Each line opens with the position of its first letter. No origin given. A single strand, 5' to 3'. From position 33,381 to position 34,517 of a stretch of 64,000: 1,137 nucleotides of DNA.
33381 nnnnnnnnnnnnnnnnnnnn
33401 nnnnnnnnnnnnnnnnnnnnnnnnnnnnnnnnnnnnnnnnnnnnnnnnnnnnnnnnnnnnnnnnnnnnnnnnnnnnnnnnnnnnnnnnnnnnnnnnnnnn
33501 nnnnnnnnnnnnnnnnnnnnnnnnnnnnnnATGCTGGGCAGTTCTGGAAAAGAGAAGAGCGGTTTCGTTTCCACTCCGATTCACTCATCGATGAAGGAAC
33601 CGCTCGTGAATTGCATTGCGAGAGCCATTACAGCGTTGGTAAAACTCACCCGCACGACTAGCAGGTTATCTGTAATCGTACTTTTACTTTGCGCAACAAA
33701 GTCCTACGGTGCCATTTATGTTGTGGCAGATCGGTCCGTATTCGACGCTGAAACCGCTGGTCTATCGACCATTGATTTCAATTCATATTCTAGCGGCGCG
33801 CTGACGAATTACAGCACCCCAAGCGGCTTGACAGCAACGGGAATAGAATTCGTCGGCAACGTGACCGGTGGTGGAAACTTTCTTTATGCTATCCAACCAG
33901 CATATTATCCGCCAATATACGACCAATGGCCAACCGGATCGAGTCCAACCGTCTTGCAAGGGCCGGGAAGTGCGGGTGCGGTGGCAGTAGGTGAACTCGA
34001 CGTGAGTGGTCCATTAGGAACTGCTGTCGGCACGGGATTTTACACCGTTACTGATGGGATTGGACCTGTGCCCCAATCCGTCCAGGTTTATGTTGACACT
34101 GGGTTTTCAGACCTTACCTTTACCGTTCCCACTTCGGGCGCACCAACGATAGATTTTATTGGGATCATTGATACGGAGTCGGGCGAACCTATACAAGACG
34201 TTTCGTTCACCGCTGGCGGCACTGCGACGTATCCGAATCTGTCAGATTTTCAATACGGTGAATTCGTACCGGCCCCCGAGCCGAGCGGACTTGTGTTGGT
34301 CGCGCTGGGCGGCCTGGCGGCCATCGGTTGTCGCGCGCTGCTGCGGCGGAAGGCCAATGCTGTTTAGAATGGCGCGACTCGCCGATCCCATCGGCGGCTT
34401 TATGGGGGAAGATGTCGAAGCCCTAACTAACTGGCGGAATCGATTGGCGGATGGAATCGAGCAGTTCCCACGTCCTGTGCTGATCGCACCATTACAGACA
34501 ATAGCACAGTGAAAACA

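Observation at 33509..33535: G14 homopolymer forms the spacer of a candidate promoter for a PEP-CTERM surface protein: possible phase-variable (contingency) locus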

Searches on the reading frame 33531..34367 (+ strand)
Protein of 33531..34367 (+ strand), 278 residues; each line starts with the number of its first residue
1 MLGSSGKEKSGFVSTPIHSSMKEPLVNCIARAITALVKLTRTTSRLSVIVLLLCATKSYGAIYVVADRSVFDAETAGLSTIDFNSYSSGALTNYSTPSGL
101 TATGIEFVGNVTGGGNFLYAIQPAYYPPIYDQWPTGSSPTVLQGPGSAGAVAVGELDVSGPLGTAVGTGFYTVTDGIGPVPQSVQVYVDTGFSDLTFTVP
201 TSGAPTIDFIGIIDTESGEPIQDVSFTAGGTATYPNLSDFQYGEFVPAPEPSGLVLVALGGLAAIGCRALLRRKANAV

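Call 5: search_protein_families(library=pfam, proteins=[window:33531-34367:+], max_evalue=1)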
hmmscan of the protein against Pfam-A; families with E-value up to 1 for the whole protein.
window:33531-34367:+ (278 aa): 1 family
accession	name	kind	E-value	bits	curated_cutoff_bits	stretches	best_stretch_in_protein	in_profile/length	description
PF07589.16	PEP-CTERM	-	0.008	16.7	20.7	1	247-273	1-24/24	PEP-CTERM motif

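Call 6: search_protein_families(library=ncbifam, proteins=[window:33531-34367:+], max_evalue=1)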
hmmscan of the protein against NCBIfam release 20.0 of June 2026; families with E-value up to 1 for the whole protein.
window:33531-34367:+ (278 aa): 1 family
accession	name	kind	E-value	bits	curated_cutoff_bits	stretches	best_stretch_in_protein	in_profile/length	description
TIGR02595.1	PEP_CTERM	domain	0.15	13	16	1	248-268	1-21/24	PEP-CTERM sorting domain-containing protein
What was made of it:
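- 34269..34349 (+): PEP-CTERM sorting tail (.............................). Calls 5, 6 (below cut-off).
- On PEP-CTERM / exosortase-sorted proteins (PF07589, TIGR02595): This protein scores below the cut-offs (16.7 against 20.7 bits; 13 against 16; calls 5, 6).
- Checked: Its PEP-CTERM match is below the curated cut-offs (16.7 bits against 20.7 for Pfam, 13 against 16 for TIGR02595; calls 5, 6).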

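Call 7: find_homologous_proteins(query=window:33531-34367:+)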
Query window:33531-34367:+ (278 aa): 3 proteins with E <= 0.001 among 5864 candidates.
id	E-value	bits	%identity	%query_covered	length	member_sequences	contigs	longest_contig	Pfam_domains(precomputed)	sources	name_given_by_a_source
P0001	3.8e-162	556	100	93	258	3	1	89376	-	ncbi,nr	ncbi:MAG TPA: hypothetical protein VMJ32_14600 [Pirellulales bacterium]|nr:hypothetical protein [Pir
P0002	8.6e-44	168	50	66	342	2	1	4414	PF00404.25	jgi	jgi:hypothetical protein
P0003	4.8e-29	120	44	66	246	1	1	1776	-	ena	-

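Call 8: find_encoding_contigs(protein=P0001, flank=10000)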
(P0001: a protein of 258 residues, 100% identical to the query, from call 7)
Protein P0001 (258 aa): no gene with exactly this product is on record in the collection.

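Call 9: find_encoding_contigs(protein=P0002, flank=5000)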
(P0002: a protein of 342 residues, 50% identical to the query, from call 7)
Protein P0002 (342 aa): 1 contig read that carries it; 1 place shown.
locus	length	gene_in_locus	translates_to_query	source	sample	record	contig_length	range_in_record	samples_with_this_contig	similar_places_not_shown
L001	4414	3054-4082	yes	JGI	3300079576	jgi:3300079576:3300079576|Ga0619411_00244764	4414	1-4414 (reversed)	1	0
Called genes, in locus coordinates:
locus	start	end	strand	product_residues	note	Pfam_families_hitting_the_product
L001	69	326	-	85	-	-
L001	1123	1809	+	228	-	PF14060:DUF4252 (weak)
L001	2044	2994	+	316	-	PF00404:Dockerin_1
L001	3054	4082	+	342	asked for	PF00404:Dockerin_1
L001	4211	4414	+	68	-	?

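Call 10: find_encoding_contigs(protein=P0003, flank=5000)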
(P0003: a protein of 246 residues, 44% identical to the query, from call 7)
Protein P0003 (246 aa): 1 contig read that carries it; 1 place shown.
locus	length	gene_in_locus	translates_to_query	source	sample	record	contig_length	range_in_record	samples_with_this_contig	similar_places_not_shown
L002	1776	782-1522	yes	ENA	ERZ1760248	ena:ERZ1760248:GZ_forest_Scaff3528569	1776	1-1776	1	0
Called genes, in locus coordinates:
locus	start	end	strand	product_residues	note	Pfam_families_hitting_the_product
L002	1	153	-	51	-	?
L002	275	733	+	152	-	PF12796:Ank_2, PF13857:Ank_5 (weak), PF13606:Ank_3 (faint), PF13637:Ank_4 (weak), PF12796:Ank_2 (weak), PF13857:Ank_5, PF00023:Ank (weak)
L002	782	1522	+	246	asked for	-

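Call 16: find_encoding_contigs(protein=window:33531-34367:+, flank=3000, max_places=10)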
Protein window:33531-34367:+ (278 aa): no gene with exactly this product is on record in the collection.

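Call 20: list_cluster_members(proteins=[P0001])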
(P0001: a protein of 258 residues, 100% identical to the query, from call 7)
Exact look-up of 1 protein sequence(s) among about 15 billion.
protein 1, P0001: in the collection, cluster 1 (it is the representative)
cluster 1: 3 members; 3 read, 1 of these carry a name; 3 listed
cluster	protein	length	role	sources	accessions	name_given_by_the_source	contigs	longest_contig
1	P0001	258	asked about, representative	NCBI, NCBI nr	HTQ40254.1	MAG TPA: hypothetical protein VMJ32_14600 [Pirellulales bacterium] | hypothetical protein [Pirellulales bacterium]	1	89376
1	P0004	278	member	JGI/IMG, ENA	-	-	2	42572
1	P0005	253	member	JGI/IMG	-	-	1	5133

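Call 22: find_encoding_contigs(protein=P0004, flank=5000, max_places=10)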
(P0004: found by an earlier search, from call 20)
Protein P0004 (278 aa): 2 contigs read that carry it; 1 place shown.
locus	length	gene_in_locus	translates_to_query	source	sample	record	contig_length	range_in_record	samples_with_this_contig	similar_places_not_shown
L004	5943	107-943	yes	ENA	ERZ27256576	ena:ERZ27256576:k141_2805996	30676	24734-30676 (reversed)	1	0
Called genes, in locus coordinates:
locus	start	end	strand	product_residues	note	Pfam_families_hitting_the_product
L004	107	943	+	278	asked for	-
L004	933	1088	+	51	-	-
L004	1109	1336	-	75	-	-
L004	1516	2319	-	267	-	PF23023:Anti-Pycsar_Apyc1 (weak), PF00753:Lactamase_B (weak), PF12706:Lactamase_B_2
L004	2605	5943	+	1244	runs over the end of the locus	PF07517:SecA_DEAD, PF01043:SecA_PP_bind, PF21090:P-loop_SecA, PF07516:SecA_SW, PF02810:SEC-C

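Call 23: find_encoding_contigs(protein=P0005, flank=5000, max_places=10)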
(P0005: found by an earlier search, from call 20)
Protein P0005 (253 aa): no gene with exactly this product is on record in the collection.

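Call 26: find_related_loci(query=A1, collection=metagenome_contigs, flank=5000)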
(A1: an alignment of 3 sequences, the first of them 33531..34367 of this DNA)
Query A1 (278 aa) in metagenome_contigs; peptide patterns used: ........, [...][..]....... (x = any residue, [..] = any of these).
163 stretches matched a pattern, but none encodes a relative of the query by tblastn (E <= 1e-3).

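Call 27: find_related_loci(query=A1, collection=genome_contigs, flank=5000)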
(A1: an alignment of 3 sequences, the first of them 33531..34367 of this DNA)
Query A1 (278 aa) in genome_contigs; peptide patterns used: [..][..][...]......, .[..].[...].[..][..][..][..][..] (x = any residue, [..] = any of these).
66 stretches matched a pattern, but none encodes a relative of the query by tblastn (E <= 1e-3).
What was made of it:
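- Tried and rejected: Family-profile scans of metagenome_contigs and genome_contigs found no relative (calls 26, 27).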

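Call 41: search_protein_representatives(protein=P0001)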
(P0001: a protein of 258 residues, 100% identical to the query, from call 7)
Query: 258 residues. Proteins with E-value up to 0.001 (for the whole library): 111; up to 1e-10: 26; up to 1e-30: 3. The best 111 are listed.
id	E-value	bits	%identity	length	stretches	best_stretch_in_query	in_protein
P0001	7.4e-163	556.2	100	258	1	1-258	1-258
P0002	1.9e-44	168.3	50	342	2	39-223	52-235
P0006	3.2e-41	157.7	49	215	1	37-231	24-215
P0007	3.9e-29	118.1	45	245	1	23-246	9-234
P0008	3.0e-24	102.1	43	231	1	31-239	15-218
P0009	3.9e-24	101.7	42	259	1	41-245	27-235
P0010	5.6e-19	84.8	38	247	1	29-250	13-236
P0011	6.4e-18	81.3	38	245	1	19-243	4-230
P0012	8.7e-18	80.9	37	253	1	39-254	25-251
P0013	2.1e-17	79.7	38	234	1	21-255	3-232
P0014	6.2e-17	78.1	38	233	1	25-253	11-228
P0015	9.2e-16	74.3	51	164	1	27-130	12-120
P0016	1.1e-14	70.7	37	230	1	37-256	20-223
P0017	5.2e-14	68.5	34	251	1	18-246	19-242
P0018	2.5e-13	66.3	41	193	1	36-207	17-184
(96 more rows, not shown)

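Call 42: predict_structure(alignment_id=A1)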
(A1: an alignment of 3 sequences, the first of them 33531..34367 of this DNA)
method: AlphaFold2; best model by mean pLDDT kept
length: 278 residues; sequences in the alignment: 3
mean_pLDDT: 31.5   pTM: 0.21
mean pLDDT of the five models: 31.5, 31.1, 30.8, 30.4, 29.9
residues with pLDDT >= 90: 0; 70-90: 0; 50-70: 0; < 50: 278
segments of 3 or more residues with pLDDT < 50: 1-278
pLDDT, mean of each block of 10 residues (from residue 1): 30 32 42 43 37 31 24 28 26 25 27 25 26 27 27 29 27 30 37 37 31 34 33 29 27 36 44 39
secondary structure, 60 per line:
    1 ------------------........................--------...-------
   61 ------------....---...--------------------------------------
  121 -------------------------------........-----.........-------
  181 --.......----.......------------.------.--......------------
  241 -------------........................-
elements in order: H19-42 H73-76 E80-82 E152-159 E165-173 E183-189 E194-200 E223-228 H254-277

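Call 44: search_protein_families(library=pfam, alignment_id=A2, max_evalue=0.01)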
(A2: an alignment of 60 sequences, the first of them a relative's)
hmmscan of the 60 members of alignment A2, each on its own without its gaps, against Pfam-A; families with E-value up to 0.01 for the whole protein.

A. member 1, P0001 (258 aa): 1 family
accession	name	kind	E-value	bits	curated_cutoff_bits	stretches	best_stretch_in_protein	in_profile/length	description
PF07589.16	PEP-CTERM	-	0.0072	16.8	20.7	0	227-253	1-24/24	PEP-CTERM motif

B. families by the number of members that match (of 60 scanned): 8 families
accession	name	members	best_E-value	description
PF07589.16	PEP-CTERM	33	1.9e-08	PEP-CTERM motif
PF18205.6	VPDSG-CTERM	2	0.0014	VPDSG-CTERM motif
PF00404.24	Dockerin_1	1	7.6e-10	Dockerin type I domain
PF13499.12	EF-hand_7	1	0.0018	EF-hand domain pair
PF09822.16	ABC_transp_aux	1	0.0024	ABC-type uncharacterized transport system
PF13405.12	EF-hand_6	1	0.0032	EF-hand domain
PF00036.39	EF-hand_1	1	0.0036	EF hand domain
PF17141.9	DUF5114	1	0.0071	Domain of unknown function (DUF5114)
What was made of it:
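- On Carbohydrate-binding module-like beta-sandwich: No Pfam domain matches (calls 5, 44).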

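Call 51: predict_structure(alignment_id=A2)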
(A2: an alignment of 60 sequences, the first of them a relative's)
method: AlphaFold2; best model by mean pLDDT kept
length: 258 residues; sequences in the alignment: 60
mean_pLDDT: 91.7   pTM: 0.80
mean pLDDT of the five models: 91.7, 90.8, 89.8, 89.7, 89.6
residues with pLDDT >= 90: 183; 70-90: 63; 50-70: 11; < 50: 1
segments of 3 or more residues with pLDDT < 50: none
pLDDT, mean of each block of 10 residues (from residue 1): 75 80 81 67 95 97 97 98 98 98 96 89 98 98 97 96 97 95 96 93 98 98 91 77 90 87
secondary structure, 60 per line:
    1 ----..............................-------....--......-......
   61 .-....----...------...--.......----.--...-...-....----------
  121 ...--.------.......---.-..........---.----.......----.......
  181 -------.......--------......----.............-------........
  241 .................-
elements in order: H5-34 E42-45 H48-53 E55-61 H63-66 E71-73 E80-82 E85-91 E99-101 H107-110 E121-123 E133-139 E145-154 E163-169 E174-180 E188-194 E203-208 E213-225 H233-257
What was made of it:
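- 33591..34367 (+): Gene for a small secreted PEP-CTERM protein (NCBI HTQ40254.1). The PGAP start is ATG 33591. Family alignment favours TTG 33636. Prodigal-type calls use ATG 33531, which overlaps the -10 box and is probably wrong. AF2 model with pLDDT 91.7 (call 51).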

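Call 53: fold_search(model_id=the predicted structure, library=pdb)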
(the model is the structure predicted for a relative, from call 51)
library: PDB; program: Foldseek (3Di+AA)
matches with E <= 10: 1658; with E <= 0.001: 22
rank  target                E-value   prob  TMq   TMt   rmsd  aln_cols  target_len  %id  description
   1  1gwl_A                1.6e-04  1.00  0.30  0.48   8.0       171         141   12  Carbohydrate binding module family29 complexed with mannohexaose (released 2003-03-20)
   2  1w8w_A                2.7e-04  1.00  0.32  0.51   9.3       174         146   11  CBM29-2 mutant Y46A: Probing the Mechanism of Ligand Recognition by Family 29 Carbohydrate Binding Modules (released 2005-03-22)
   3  1w8z_B                2.7e-04  1.00  0.31  0.51   7.6       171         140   12  CBM29-2 mutant K85A: Probing the Mechanism of Ligand Recognition by Family 29 Carbohydrate Binding Modules (released 2005-03-22)
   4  1w90_B                2.9e-04  1.00  0.29  0.47   9.2       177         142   13  CBM29-2 mutant D114A: Probing the Mechanism of Ligand Recognition by Family 29 Carbohydrate Binding Modules (released 2005-03-18)
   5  1oh3_A                3.2e-04  1.00  0.30  0.48   8.9       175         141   12  E78R mutant of a carbohydrate binding module family 29 (released 2004-05-27)
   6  4xup_C                3.3e-04  1.00  0.36  0.51   7.0       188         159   12  Structure of the N-terminal CBM22-1-CBM22-2 tandem domain from Paenibacillus barcinonensis Xyn10C (released 2015-06-03)
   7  1w8w_B                3.7e-04  1.00  0.28  0.45   8.8       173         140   15  CBM29-2 mutant Y46A: Probing the Mechanism of Ligand Recognition by Family 29 Carbohydrate Binding Modules (released 2005-03-22)
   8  4xup_E                3.9e-04  1.00  0.35  0.50   7.0       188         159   13  Structure of the N-terminal CBM22-1-CBM22-2 tandem domain from Paenibacillus barcinonensis Xyn10C (released 2015-06-03)
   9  1w90_A                3.9e-04  1.00  0.31  0.48  10.9       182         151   12  CBM29-2 mutant D114A: Probing the Mechanism of Ligand Recognition by Family 29 Carbohydrate Binding Modules (released 2005-03-18)
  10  1gwm_A                4.1e-04  1.00  0.29  0.45  12.1       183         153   15  Carbohydrate binding module family29 complexed with glucohexaose (released 2003-03-20)
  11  3km5_B                4.3e-04  1.00  0.35  0.47   7.0       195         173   14  Crystal Structure Analysis of the K2 Cleaved Adhesin Domain of Lys-gingipain (Kgp) (released 2010-03-31)
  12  2xon_L                4.3e-04  1.00  0.30  0.46   8.6       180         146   13  Structure of TmCBM61 in complex with beta-1,4-galactotriose at 1.4 A resolution (released 2010-09-08)
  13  2xom_A                4.3e-04  0.99  0.25  0.39  10.8       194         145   11  Atomic resolution structure of TmCBM61 in complex with beta-1,4- galactotriose (released 2010-09-08)
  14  3km5_A                4.6e-04  1.00  0.35  0.46   7.1       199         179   14  Crystal Structure Analysis of the K2 Cleaved Adhesin Domain of Lys-gingipain (Kgp) (released 2010-03-31)
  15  1w9f_B                5.1e-04  1.00  0.28  0.45   9.6       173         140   14  CBM29-2 mutant R112A: Probing the Mechanism of Ligand Recognition by Family 29 Carbohydrate Binding Modules (released 2005-03-22)
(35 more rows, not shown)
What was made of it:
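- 33591..34367 (+): Weak CBM29/22/61/16/6-like and gingipain-adhesin-like beta-sandwich matches (call 53).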

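Call 54: find_encoding_contigs(protein=P0004, flank=400, max_places=10)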
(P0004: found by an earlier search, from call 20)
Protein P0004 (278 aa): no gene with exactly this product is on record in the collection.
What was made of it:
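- Tried and rejected: find_encoding_contigs gave inconsistent answers for the same 278-aa sequence (calls 16 and 54 found nothing, call 22 found it).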

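Call 72: find_encoding_contigs(protein=P0006, flank=3000, max_places=5)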
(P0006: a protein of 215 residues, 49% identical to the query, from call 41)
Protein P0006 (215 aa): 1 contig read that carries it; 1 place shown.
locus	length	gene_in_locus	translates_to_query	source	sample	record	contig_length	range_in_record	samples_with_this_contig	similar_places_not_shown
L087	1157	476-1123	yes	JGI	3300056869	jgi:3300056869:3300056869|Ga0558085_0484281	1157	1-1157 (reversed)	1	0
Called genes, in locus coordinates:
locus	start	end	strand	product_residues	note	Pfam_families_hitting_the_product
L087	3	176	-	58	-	?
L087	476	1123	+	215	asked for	-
